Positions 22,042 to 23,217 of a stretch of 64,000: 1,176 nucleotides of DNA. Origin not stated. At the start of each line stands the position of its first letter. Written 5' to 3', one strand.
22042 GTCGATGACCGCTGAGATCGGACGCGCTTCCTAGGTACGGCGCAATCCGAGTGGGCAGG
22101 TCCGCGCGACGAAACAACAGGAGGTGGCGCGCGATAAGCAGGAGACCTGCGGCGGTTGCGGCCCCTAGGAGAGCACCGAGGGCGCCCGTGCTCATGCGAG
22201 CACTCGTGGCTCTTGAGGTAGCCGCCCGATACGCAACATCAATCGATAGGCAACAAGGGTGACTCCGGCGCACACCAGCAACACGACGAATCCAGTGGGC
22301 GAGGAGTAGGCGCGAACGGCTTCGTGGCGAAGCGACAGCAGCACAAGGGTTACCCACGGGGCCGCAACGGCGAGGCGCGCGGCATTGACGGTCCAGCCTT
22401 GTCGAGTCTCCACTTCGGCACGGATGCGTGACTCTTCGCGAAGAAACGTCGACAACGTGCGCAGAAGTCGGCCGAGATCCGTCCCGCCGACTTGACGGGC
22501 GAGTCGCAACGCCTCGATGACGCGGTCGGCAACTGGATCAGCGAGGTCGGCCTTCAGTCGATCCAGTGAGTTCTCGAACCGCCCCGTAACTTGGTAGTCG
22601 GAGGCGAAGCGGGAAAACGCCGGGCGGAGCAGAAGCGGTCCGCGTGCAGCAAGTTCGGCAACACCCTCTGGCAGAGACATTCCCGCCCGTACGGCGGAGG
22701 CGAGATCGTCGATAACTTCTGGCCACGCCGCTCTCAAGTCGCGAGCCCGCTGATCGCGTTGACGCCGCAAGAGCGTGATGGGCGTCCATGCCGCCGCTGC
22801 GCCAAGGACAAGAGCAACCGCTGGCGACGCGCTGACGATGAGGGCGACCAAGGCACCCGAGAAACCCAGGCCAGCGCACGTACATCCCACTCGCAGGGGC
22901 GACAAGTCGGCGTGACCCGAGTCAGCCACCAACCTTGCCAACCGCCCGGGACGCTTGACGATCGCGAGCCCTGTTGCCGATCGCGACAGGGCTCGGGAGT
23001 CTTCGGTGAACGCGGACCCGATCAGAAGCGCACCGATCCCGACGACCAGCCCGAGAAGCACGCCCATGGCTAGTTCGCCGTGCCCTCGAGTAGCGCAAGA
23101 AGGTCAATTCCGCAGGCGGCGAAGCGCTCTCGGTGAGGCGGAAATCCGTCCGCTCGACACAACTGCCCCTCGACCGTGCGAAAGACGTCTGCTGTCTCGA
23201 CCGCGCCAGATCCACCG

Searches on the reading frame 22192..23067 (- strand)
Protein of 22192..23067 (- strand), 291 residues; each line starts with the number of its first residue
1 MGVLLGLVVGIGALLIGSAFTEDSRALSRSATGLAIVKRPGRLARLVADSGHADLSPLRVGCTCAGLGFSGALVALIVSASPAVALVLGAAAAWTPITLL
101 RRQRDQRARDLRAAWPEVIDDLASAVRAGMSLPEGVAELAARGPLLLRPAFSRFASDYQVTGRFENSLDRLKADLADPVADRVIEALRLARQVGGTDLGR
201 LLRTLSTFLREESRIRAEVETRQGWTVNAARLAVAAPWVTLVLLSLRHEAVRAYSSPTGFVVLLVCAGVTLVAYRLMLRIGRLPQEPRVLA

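Call 9: search_protein_families(library=pfam, proteins=[window:22192-23067:-], max_evalue=0.01)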
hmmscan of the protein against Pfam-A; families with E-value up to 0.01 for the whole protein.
window:22192-23067:- (291 aa): 1 family
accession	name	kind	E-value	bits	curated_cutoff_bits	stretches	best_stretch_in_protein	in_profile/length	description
PF00482.28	T2SSF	-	1.2e-08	35.3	25.2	1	119-244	2-123/125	Type II secretion system (T2SS), protein F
